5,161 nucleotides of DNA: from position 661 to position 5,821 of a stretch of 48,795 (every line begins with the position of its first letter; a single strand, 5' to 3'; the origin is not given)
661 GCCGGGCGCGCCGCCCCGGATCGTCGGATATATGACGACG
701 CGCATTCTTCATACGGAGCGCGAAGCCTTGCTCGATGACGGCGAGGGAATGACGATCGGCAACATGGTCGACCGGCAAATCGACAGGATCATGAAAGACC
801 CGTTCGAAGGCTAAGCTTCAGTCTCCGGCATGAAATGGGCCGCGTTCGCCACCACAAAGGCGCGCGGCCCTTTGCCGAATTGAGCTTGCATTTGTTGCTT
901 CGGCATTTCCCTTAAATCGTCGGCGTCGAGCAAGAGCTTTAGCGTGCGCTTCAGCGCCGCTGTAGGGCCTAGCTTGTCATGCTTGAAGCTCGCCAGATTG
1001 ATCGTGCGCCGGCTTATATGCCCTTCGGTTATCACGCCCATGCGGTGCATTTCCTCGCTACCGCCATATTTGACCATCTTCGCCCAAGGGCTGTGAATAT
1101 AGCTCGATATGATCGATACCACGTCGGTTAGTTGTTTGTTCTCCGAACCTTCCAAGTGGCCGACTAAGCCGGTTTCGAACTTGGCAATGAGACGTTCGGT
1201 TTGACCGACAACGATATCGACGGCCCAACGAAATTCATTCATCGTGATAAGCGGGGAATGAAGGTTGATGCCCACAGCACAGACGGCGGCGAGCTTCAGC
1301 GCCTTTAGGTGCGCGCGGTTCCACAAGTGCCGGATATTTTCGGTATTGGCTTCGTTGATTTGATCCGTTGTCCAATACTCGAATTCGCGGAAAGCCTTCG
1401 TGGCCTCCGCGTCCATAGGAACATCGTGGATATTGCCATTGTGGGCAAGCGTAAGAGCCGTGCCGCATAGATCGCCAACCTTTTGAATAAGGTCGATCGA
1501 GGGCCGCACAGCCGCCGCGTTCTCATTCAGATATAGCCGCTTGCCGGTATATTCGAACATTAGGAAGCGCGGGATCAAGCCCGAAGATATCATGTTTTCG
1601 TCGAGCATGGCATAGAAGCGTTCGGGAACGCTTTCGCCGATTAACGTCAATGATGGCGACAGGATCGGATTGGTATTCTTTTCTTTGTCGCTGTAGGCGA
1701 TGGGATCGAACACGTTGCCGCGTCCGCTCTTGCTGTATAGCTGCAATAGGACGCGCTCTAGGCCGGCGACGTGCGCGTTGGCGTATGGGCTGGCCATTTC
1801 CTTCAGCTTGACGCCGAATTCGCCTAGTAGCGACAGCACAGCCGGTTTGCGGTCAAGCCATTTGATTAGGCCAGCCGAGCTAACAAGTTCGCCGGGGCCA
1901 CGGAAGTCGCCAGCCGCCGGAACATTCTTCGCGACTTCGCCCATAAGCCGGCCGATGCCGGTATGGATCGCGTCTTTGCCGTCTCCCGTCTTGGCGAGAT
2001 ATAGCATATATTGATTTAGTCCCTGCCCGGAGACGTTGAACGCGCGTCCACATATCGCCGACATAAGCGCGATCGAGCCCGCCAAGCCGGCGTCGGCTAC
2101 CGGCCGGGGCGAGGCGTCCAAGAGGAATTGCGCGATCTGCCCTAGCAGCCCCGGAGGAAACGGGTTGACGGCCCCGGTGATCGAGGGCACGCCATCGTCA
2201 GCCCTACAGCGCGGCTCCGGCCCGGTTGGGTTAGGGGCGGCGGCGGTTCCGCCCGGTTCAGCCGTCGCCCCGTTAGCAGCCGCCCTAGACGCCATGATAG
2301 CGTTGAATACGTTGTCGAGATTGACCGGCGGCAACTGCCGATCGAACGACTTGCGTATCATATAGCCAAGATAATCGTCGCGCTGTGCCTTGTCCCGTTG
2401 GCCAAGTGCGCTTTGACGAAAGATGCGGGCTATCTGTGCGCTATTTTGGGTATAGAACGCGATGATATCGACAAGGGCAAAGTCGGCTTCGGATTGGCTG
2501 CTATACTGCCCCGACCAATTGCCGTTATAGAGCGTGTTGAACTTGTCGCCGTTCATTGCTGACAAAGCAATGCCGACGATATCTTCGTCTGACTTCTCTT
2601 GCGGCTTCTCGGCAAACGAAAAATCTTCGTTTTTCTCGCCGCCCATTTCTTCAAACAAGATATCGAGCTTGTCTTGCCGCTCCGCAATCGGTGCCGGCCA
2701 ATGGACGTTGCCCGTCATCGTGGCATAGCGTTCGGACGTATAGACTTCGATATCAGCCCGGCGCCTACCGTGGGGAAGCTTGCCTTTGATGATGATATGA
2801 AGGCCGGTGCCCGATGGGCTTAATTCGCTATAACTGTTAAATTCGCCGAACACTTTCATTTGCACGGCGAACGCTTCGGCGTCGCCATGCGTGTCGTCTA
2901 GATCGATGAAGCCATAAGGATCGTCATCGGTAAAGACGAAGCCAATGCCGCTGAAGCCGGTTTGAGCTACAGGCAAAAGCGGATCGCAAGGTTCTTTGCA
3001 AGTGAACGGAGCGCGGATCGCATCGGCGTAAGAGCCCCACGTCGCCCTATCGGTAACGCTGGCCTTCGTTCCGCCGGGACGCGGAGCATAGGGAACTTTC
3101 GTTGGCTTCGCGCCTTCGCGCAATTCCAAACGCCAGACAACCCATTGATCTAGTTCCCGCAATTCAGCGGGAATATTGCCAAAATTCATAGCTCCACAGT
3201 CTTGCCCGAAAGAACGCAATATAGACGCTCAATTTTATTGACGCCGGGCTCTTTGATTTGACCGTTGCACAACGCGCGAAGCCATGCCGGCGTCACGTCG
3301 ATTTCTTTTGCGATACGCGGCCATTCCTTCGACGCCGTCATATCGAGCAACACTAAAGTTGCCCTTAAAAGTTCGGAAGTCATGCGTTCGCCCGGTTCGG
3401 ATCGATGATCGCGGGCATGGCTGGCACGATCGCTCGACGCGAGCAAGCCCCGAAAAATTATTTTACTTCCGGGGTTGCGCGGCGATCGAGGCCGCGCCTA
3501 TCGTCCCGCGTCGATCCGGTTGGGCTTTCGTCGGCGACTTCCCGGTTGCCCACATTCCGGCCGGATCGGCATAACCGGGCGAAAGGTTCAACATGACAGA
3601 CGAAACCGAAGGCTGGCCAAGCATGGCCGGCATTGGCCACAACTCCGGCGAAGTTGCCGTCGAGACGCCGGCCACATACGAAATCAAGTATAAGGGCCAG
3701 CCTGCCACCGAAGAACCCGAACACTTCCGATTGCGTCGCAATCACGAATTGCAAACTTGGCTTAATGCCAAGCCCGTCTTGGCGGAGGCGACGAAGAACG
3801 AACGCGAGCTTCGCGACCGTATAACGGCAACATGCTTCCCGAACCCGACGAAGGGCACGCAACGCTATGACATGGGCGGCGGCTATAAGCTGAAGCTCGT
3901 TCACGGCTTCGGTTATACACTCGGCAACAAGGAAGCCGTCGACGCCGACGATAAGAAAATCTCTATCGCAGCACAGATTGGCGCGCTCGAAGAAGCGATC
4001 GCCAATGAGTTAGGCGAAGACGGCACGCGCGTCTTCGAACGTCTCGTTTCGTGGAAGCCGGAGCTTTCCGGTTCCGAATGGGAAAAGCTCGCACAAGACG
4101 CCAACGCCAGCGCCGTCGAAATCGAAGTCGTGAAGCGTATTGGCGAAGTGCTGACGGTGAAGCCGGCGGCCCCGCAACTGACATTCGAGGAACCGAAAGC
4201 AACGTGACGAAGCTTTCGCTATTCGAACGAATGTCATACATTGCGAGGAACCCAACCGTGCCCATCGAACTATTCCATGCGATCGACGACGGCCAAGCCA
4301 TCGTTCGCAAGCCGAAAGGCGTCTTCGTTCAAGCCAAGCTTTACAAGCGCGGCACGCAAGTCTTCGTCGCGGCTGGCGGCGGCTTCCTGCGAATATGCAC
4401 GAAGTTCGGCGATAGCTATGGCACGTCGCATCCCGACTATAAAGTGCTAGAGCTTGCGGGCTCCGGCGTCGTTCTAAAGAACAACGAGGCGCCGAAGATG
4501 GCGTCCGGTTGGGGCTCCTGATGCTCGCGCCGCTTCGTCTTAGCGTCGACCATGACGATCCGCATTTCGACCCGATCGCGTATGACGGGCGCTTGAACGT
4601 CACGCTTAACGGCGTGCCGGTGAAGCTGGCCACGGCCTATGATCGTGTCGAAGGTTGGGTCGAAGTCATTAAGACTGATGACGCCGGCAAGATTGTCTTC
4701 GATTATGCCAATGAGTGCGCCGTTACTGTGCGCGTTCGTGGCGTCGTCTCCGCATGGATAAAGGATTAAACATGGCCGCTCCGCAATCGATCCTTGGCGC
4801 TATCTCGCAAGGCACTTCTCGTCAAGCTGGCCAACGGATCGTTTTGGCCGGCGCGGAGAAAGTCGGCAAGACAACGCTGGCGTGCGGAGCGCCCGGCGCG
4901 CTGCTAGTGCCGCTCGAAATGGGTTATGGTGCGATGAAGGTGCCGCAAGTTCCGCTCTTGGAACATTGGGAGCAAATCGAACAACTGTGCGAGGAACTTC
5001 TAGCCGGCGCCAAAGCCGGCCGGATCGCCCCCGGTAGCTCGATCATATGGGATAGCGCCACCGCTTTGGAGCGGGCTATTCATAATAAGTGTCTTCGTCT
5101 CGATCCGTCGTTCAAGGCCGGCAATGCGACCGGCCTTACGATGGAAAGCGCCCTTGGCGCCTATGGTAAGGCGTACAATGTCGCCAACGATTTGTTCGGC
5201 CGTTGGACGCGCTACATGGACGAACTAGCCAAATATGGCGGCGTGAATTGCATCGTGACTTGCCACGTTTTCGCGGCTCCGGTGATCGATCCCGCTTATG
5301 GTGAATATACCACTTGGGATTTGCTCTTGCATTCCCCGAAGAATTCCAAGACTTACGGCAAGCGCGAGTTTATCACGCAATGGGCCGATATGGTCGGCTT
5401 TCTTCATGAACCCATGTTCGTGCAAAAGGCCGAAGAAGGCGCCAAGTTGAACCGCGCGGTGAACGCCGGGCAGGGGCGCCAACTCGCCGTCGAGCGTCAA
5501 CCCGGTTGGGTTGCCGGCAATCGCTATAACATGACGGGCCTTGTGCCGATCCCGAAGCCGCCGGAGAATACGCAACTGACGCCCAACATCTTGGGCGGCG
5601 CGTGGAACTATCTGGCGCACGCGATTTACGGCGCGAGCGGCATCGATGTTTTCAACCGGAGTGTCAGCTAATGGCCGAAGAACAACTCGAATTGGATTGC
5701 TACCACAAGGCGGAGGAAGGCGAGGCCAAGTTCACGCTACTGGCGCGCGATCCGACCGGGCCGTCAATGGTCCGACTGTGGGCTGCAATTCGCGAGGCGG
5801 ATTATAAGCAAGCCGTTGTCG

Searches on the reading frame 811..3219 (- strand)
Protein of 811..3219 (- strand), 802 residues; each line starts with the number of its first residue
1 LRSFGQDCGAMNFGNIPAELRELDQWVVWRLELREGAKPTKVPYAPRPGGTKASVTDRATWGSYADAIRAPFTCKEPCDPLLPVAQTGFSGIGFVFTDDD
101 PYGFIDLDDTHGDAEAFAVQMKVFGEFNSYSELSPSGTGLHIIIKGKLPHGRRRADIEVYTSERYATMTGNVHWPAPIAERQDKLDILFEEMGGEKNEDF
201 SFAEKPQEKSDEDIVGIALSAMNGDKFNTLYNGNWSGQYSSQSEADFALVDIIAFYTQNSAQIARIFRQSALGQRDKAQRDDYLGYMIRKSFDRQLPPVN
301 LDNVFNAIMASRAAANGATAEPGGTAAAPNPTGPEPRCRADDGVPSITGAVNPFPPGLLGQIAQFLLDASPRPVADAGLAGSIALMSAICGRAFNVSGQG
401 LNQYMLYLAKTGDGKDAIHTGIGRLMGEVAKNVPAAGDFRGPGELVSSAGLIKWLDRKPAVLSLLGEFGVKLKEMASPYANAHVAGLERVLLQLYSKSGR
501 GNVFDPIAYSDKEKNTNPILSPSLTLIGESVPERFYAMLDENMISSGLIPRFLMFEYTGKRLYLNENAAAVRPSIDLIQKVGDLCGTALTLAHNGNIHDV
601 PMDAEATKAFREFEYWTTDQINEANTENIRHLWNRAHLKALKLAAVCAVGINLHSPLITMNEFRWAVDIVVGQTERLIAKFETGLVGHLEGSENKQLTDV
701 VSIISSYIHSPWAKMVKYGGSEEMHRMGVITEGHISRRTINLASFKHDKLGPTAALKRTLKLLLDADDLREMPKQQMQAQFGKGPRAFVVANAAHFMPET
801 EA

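Call 34: search_protein_families(library=phrogs, proteins=[window:811-3219:-], max_evalue=0.001)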
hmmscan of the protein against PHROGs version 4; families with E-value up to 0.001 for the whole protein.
window:811-3219:- (802 aa): 7 families
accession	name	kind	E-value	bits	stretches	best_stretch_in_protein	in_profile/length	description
phrog_3022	-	DNA, RNA and nucleotide metabolism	2.9e-214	714.9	1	11-789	4-786/788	DNA primase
phrog_13901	-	DNA, RNA and nucleotide metabolism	2.5e-68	231.8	1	11-290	6-290/341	DNA primase/helicase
phrog_1829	-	DNA, RNA and nucleotide metabolism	2.2e-63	215.6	1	12-295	2-293/772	DNA primase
phrog_8643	-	DNA, RNA and nucleotide metabolism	1.9e-19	71.1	1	15-175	36-173/179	DNA polymerase/primase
phrog_10514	-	DNA, RNA and nucleotide metabolism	1.3e-15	57.7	1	379-650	364-642/750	DNA primase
phrog_15962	-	DNA, RNA and nucleotide metabolism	1.5e-13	50.9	1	14-174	29-189/835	DNA primase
phrog_35045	-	DNA, RNA and nucleotide metabolism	2.5e-06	27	1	92-168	75-155/826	DNA primase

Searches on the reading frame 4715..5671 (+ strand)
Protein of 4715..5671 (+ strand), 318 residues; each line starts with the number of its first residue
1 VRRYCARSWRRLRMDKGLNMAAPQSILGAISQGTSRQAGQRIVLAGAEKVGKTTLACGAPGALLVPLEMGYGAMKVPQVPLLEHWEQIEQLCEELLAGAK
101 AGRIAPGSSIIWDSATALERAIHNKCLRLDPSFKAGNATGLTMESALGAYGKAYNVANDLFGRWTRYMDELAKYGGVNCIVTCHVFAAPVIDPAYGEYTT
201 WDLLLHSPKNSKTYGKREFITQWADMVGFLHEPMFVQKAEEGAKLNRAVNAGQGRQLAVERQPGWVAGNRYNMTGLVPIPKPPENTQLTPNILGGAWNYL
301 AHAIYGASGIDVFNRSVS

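Call 34: search_protein_families(library=phrogs, proteins=[window:4715-5671:+], max_evalue=0.001)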
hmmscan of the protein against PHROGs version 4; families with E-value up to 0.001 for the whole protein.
window:4715-5671:+ (318 aa): 1 family
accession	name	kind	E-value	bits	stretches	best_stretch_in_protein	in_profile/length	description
phrog_124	-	DNA, RNA and nucleotide metabolism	3.8e-21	76.9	1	29-277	31-242/382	Sak4-like ssDNA annealing protein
